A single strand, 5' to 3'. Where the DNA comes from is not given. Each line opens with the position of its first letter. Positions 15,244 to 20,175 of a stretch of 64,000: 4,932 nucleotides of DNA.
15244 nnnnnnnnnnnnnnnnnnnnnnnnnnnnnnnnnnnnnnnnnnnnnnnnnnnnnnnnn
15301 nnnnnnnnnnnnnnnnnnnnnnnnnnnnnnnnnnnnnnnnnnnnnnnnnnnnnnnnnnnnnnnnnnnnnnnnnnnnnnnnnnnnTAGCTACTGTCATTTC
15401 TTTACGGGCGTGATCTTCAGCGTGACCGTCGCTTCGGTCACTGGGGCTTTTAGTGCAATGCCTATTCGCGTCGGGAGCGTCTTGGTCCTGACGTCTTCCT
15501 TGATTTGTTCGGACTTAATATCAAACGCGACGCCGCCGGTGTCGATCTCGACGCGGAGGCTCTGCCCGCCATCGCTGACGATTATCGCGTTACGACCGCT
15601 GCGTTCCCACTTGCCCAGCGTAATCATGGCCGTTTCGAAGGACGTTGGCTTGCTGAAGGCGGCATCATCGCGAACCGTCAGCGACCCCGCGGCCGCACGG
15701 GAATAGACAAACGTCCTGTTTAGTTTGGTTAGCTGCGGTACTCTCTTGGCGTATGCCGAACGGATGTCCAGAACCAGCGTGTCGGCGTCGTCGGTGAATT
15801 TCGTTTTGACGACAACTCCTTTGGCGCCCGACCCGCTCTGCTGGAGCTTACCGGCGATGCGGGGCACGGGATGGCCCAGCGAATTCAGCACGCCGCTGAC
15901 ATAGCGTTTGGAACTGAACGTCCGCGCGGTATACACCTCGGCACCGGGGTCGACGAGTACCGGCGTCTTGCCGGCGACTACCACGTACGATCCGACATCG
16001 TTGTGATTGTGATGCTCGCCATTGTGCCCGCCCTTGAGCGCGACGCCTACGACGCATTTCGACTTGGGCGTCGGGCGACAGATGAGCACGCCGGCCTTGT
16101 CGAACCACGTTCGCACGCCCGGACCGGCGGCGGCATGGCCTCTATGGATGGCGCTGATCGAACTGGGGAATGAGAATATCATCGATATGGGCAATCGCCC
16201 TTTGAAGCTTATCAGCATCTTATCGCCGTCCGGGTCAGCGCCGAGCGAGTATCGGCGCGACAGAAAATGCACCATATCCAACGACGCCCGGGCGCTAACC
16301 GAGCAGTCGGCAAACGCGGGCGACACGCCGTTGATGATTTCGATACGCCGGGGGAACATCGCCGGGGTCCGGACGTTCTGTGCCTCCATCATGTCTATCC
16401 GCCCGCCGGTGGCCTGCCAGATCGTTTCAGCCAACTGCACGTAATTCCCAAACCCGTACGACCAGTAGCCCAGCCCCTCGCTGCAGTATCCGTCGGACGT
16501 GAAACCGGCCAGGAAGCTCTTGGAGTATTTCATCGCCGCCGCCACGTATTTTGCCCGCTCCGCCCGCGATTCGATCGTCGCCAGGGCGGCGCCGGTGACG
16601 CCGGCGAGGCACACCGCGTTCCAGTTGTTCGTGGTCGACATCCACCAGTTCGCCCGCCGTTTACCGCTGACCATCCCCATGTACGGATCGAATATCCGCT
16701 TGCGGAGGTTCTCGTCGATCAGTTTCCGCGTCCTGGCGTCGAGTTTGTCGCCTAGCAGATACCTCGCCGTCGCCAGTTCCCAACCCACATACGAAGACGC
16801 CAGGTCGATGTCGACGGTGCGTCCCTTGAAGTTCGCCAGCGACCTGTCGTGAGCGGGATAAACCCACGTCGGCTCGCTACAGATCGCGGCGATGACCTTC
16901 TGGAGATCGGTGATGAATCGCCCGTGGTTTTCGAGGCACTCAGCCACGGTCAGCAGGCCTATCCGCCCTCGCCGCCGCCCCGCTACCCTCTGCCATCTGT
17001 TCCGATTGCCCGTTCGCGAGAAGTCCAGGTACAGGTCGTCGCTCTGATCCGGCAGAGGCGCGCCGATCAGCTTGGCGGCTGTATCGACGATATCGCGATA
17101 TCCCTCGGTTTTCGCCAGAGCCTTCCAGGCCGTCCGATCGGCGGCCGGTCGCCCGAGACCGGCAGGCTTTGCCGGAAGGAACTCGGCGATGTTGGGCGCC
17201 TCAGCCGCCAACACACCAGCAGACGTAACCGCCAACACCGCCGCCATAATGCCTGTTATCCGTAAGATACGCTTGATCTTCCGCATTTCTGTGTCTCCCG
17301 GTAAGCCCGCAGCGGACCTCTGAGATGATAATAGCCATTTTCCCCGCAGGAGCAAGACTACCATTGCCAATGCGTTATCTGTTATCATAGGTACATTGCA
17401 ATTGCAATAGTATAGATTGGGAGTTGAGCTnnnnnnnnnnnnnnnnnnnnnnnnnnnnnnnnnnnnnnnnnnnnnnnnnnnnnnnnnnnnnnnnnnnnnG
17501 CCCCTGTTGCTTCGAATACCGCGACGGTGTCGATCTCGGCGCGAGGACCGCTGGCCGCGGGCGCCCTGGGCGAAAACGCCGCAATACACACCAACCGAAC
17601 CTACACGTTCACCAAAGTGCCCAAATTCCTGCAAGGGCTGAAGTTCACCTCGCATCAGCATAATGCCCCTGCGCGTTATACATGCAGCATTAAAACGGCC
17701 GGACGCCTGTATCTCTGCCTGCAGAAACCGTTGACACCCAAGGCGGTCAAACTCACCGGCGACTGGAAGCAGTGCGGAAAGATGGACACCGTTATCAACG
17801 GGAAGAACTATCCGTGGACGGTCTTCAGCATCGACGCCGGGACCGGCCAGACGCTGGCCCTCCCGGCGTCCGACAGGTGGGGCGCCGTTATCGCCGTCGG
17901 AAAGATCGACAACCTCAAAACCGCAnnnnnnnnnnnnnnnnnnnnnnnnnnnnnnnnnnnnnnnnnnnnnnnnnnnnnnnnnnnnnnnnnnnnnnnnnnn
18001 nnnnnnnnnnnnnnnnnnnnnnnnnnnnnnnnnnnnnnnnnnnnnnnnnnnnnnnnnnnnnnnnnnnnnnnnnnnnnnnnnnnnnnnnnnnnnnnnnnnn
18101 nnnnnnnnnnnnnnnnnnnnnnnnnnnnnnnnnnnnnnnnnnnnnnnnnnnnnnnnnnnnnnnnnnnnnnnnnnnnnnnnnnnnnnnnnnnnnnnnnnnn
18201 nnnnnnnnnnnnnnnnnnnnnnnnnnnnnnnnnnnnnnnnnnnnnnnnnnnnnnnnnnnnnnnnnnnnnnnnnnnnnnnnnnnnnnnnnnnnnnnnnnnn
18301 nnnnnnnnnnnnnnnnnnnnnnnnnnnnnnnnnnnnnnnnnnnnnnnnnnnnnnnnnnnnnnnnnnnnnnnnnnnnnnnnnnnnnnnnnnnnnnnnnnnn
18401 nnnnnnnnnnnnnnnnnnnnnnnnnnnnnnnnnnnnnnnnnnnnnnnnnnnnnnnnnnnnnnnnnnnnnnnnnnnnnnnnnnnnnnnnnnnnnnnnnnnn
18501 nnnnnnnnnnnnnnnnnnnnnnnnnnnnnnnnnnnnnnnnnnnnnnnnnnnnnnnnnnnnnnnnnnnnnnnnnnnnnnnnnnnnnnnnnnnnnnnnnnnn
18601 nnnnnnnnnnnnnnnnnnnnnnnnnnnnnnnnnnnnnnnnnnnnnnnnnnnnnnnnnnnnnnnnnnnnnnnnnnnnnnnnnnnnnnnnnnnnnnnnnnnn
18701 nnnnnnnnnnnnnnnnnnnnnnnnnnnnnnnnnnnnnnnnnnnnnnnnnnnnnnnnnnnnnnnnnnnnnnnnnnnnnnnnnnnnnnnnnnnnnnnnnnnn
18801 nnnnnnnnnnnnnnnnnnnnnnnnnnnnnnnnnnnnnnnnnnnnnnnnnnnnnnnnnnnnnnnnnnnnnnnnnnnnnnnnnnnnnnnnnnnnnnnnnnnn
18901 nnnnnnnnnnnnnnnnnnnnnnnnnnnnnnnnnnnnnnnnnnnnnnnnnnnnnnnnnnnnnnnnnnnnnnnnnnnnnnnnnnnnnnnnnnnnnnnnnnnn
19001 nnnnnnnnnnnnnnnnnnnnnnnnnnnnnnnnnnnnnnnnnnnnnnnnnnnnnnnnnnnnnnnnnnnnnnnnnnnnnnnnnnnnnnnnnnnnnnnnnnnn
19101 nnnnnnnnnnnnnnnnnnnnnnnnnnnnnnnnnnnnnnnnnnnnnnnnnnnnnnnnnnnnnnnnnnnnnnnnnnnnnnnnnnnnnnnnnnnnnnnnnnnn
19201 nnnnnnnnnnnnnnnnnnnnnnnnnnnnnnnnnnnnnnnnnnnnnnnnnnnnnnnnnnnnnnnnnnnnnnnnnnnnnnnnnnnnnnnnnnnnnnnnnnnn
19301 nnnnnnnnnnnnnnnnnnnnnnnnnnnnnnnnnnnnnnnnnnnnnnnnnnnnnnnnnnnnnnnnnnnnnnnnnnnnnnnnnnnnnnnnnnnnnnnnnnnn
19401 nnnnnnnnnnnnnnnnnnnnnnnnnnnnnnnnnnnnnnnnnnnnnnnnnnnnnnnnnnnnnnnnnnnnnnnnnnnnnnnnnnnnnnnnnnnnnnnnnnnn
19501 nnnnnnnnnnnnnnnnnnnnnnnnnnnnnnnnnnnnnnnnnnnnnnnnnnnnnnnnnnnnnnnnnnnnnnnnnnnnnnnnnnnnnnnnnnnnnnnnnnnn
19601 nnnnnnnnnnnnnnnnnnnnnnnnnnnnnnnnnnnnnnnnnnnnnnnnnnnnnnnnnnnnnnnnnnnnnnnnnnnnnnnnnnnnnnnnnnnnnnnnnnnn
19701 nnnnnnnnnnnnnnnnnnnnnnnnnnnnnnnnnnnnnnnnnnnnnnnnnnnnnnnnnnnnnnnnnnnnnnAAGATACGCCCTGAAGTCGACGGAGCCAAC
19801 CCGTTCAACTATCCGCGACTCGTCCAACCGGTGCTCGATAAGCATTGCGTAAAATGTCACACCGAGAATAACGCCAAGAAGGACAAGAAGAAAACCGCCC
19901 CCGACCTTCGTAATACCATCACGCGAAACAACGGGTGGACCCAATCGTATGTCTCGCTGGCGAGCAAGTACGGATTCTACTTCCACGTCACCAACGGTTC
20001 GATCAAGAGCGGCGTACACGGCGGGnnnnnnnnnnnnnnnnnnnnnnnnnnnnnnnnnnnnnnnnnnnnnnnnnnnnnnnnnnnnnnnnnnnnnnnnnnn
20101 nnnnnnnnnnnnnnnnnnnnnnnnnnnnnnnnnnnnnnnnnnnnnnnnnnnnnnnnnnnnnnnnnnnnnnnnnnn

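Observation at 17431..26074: Tandem array of three paralogs of a six-member beta-propeller / di-CxxCH secreted protein family with swappable lectin-like N-termini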

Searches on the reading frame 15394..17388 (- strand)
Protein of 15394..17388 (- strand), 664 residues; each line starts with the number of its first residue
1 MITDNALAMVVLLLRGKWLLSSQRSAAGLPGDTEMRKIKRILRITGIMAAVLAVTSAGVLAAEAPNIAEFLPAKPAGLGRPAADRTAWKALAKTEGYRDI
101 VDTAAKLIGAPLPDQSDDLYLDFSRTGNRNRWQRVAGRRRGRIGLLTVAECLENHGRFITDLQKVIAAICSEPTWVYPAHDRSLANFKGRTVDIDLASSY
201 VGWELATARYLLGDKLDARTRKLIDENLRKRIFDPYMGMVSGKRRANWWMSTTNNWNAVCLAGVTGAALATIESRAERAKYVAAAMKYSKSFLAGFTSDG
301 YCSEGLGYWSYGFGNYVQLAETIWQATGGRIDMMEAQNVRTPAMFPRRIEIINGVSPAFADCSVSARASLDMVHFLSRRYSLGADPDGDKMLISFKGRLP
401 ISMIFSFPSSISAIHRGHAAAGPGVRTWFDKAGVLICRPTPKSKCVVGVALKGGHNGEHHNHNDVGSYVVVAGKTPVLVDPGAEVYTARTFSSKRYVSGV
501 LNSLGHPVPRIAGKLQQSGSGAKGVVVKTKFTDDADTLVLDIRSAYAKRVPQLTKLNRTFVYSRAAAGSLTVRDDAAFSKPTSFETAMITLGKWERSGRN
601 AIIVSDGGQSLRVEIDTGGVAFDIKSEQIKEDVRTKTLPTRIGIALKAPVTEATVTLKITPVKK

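Call 7: search_protein_families(library=pfam, proteins=[window:15394-17388:-], max_evalue=0.001)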
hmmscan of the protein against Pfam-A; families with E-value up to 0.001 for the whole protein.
window:15394-17388:- (664 aa): 1 family
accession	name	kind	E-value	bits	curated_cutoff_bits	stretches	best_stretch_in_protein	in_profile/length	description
PF07940.18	Hepar_II_III_C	-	9.2e-05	22.5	24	1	427-580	7-155/237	Heparinase II/III-like, C-terminal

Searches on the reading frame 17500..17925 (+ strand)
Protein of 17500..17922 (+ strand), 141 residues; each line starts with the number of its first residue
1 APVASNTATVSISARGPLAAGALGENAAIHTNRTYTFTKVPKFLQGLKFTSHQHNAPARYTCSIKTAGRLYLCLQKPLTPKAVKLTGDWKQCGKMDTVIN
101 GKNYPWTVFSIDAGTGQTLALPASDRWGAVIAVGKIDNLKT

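Call 50: find_homologous_proteins(query=window:17500-17922:+, max_evalue=0.001)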
Query seq(141 aa) (141 aa): 1 proteins with E <= 0.001 among 41 candidates.
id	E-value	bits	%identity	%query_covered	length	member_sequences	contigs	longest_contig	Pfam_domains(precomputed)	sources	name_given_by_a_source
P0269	1.6e-45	172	59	88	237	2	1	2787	-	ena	-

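Call 66: predict_structure(alignment_id=A5)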
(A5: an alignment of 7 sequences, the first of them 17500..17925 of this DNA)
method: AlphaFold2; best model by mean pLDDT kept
length: 142 residues; sequences in the alignment: 7
mean_pLDDT: 88.7   pTM: 0.85
mean pLDDT of the five models: 88.7, 85.3, 84.8, 84.8, 71.2
residues with pLDDT >= 90: 86; 70-90: 47; 50-70: 5; < 50: 4
segments of 3 or more residues with pLDDT < 50: 1-4
pLDDT, mean of each block of 10 residues (from residue 1): 68 89 92 91 95 87 95 91 90 93 93 94 77 91 67
secondary structure, 60 per line:
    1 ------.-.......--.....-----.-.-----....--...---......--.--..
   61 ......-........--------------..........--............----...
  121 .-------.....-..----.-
elements in order: E9-15 E18-22 E36-39 E48-53 E59-66 E68-75 E90-99 E102-113 E118-121 E129-133

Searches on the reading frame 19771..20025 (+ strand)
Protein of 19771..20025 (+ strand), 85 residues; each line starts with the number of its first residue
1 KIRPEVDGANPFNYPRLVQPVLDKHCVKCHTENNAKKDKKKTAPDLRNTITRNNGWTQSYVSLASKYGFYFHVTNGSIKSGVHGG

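Call 28: search_protein_families(library=pfam, proteins=[window:19771-20025:+], max_evalue=10)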
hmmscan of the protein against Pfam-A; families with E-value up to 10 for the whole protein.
seq(85 aa): 6 families
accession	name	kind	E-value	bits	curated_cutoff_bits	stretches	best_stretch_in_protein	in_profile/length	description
PF00034.26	Cytochrom_C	-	0.0012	20.6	21.3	1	21-65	7-49/90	Cytochrome c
PF22297.1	PccH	-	0.0078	16.7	24.4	1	14-43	2-31/133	PccH Cytochrome c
PF13442.11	Cytochrome_CBB3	-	0.02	15.6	27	1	21-58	9-34/68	Cytochrome C oxidase, cbb3-type, subunit III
PF11845.13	Tll0287-like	-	0.044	14.6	24.1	1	16-46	92-125/144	Tll0287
PF14376.11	Haem_bd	-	0.078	13.4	27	1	13-34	29-50/133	Haem-binding domain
PF05190.23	MutS_IV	-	0.18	12.5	22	1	36-76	13-53/92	MutS family domain IV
